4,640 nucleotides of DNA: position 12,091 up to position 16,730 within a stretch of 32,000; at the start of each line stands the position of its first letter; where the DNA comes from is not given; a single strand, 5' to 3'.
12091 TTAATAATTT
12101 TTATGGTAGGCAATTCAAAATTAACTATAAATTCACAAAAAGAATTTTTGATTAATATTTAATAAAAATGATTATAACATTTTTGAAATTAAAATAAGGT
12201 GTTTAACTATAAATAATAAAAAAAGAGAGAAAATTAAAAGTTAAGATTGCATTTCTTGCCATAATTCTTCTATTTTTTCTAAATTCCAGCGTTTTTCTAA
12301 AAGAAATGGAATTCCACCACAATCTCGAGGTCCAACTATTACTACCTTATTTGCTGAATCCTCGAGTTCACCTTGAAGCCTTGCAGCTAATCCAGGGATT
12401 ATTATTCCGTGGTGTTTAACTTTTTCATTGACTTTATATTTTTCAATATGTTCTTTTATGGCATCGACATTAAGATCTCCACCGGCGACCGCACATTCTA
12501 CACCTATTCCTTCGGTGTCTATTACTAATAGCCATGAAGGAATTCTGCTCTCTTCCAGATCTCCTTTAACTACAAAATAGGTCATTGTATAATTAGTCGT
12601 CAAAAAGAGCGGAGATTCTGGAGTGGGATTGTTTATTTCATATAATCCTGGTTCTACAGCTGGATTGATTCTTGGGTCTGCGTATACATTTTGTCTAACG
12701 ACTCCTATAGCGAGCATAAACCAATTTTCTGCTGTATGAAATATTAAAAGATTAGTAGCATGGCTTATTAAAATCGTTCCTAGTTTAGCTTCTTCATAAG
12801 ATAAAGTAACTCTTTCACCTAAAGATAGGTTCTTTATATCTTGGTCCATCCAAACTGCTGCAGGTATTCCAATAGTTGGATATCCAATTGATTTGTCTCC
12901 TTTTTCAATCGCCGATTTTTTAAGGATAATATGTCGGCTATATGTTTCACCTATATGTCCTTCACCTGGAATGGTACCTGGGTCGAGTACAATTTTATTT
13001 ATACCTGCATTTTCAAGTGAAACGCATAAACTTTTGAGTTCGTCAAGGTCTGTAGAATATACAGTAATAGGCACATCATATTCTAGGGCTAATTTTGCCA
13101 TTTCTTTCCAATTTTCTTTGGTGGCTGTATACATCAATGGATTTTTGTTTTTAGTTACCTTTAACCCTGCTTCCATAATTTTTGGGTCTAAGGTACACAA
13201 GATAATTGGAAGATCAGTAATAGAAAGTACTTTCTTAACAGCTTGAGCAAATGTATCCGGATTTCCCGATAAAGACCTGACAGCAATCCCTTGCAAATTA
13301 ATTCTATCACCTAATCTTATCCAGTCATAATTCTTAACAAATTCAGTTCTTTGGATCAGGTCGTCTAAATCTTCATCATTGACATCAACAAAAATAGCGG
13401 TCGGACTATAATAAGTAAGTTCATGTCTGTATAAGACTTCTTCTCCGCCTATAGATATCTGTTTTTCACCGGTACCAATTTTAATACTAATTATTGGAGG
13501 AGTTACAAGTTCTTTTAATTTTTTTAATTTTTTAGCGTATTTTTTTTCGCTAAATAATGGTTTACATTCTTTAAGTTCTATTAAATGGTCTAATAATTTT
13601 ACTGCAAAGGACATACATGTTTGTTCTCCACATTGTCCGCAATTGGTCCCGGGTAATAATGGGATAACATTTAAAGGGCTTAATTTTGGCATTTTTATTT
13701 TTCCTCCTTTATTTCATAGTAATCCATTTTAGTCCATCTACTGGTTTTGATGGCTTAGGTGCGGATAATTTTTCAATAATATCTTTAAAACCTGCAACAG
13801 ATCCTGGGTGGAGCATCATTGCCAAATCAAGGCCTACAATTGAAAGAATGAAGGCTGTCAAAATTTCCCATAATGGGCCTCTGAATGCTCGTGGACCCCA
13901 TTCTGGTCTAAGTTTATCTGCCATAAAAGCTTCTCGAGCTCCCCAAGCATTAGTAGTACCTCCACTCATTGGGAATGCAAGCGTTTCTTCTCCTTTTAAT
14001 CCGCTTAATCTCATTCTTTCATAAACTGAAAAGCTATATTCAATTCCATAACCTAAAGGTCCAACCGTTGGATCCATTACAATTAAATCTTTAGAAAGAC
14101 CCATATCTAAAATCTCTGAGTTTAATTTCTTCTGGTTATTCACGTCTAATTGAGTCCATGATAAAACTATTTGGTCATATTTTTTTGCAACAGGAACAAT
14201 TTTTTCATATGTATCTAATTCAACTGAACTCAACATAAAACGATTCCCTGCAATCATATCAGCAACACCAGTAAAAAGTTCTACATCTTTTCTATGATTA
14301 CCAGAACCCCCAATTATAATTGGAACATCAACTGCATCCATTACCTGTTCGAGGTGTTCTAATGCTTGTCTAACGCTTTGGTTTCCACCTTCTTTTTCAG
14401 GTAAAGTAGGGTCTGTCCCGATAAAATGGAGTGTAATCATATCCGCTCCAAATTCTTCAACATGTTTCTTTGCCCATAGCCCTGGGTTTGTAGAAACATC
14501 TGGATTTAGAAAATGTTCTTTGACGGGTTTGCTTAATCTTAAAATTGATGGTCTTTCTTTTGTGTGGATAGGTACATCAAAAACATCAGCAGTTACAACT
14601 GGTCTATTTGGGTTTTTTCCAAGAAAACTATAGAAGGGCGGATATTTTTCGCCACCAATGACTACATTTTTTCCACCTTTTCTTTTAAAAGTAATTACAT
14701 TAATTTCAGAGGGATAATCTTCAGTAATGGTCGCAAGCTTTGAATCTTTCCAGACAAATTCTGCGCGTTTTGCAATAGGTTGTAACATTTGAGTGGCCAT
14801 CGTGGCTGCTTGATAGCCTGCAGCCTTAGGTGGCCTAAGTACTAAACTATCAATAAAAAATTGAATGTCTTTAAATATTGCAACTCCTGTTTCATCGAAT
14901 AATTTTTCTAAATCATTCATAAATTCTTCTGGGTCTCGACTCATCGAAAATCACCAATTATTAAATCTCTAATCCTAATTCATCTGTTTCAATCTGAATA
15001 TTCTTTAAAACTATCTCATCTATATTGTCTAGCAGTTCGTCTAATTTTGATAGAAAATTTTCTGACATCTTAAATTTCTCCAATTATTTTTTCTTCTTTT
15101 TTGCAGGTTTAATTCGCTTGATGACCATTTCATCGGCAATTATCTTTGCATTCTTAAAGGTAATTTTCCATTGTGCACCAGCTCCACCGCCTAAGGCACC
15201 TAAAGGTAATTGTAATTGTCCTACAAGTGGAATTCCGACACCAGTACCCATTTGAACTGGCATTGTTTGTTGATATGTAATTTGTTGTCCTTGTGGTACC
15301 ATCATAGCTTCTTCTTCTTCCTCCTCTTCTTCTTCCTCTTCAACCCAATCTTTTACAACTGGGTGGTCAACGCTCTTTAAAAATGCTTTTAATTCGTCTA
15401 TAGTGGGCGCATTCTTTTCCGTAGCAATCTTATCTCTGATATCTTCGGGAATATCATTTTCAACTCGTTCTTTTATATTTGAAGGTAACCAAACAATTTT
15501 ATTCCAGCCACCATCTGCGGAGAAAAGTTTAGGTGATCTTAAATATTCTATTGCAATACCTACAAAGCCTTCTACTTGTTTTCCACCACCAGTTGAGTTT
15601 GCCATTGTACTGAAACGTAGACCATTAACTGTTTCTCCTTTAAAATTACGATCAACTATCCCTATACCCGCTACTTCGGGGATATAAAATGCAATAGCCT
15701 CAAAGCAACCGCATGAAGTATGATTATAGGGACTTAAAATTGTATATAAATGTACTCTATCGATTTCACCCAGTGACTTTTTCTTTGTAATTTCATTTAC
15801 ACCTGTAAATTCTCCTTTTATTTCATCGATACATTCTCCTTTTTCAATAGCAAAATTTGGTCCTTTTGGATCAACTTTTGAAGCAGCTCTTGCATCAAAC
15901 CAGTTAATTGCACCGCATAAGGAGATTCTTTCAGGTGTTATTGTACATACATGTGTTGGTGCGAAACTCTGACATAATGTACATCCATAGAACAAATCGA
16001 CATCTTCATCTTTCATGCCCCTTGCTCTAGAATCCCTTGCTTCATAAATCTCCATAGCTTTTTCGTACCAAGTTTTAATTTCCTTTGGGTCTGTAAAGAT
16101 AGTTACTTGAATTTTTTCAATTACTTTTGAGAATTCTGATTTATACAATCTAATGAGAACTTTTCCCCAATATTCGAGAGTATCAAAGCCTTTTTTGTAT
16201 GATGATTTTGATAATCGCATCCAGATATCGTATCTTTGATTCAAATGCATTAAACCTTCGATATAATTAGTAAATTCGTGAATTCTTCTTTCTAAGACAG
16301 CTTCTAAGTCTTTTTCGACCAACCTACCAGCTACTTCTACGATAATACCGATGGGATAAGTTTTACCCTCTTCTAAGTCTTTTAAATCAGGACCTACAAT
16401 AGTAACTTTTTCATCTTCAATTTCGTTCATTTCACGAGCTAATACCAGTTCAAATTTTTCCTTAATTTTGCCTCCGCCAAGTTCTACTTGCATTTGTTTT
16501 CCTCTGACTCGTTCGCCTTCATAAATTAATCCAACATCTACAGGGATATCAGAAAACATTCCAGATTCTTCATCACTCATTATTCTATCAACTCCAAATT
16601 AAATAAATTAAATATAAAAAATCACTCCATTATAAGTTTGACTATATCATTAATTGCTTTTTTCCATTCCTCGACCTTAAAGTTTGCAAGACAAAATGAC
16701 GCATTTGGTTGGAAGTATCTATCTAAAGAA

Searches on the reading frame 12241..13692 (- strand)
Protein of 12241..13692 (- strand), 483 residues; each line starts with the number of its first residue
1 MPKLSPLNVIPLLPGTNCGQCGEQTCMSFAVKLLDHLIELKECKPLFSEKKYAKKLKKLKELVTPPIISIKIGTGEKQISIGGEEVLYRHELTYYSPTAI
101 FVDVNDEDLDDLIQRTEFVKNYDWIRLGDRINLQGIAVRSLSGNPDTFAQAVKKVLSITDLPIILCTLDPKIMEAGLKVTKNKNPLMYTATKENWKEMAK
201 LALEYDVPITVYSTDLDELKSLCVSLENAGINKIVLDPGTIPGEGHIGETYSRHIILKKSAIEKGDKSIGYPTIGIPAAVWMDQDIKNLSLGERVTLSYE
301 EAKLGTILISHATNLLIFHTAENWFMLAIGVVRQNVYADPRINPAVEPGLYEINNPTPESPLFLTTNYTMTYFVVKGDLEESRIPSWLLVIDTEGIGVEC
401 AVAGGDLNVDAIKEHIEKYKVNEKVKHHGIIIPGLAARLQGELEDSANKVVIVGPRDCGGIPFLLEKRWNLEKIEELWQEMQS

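Call 55: search_protein_families(library=pfam, proteins=[window:12241-13692:-], max_evalue=0.00001)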
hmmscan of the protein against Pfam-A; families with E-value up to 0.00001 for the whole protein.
window:12241-13692:- (483 aa): 2 families
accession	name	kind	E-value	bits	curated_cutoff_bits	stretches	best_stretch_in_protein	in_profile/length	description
PF03599.22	CdhD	-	2e-116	389.4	24.8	1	70-463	2-385/387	CO dehydrogenase/acetyl-CoA synthase delta subunit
PF04060.18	FeS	-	8.7e-12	45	23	1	13-45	1-33/33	Putative Fe-S cluster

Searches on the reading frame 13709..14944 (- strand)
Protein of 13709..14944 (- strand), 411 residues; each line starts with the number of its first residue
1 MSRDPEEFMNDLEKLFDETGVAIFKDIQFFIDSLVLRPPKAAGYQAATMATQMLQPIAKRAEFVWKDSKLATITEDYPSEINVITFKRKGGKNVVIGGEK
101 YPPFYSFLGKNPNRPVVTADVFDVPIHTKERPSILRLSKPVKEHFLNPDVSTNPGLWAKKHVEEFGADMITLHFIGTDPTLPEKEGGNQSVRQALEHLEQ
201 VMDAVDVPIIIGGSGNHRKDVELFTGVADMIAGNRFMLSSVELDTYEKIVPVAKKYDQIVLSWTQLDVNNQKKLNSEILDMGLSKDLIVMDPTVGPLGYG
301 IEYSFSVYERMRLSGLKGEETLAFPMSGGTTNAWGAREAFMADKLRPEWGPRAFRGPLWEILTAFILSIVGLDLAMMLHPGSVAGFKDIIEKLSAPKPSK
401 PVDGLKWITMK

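Call 55: search_protein_families(library=pfam, proteins=[window:13709-14944:-], max_evalue=0.00001)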
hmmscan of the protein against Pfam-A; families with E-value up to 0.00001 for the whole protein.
window:13709-14944:- (411 aa): 1 family
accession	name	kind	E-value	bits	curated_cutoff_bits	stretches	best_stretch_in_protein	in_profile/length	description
PF03599.22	CdhD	-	5.3e-52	177.3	24.8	1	90-339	7-225/387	CO dehydrogenase/acetyl-CoA synthase delta subunit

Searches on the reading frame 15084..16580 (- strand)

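Call 55: search_protein_families(library=pfam, proteins=[window:15084-16580:-], max_evalue=0.00001)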
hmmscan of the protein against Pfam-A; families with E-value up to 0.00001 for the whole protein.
window:15084-16580:- (498 aa): 2 families
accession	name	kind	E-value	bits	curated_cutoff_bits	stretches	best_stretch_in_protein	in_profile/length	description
PF19436.4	ACS_CODH_B_C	-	2.8e-84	283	25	1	179-410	1-240/245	ACS/CODH beta subunit C-terminal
PF03598.20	CdhC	-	2.5e-65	219.5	24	1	12-168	1-155/155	CO dehydrogenase/acetyl-CoA synthase complex beta subunit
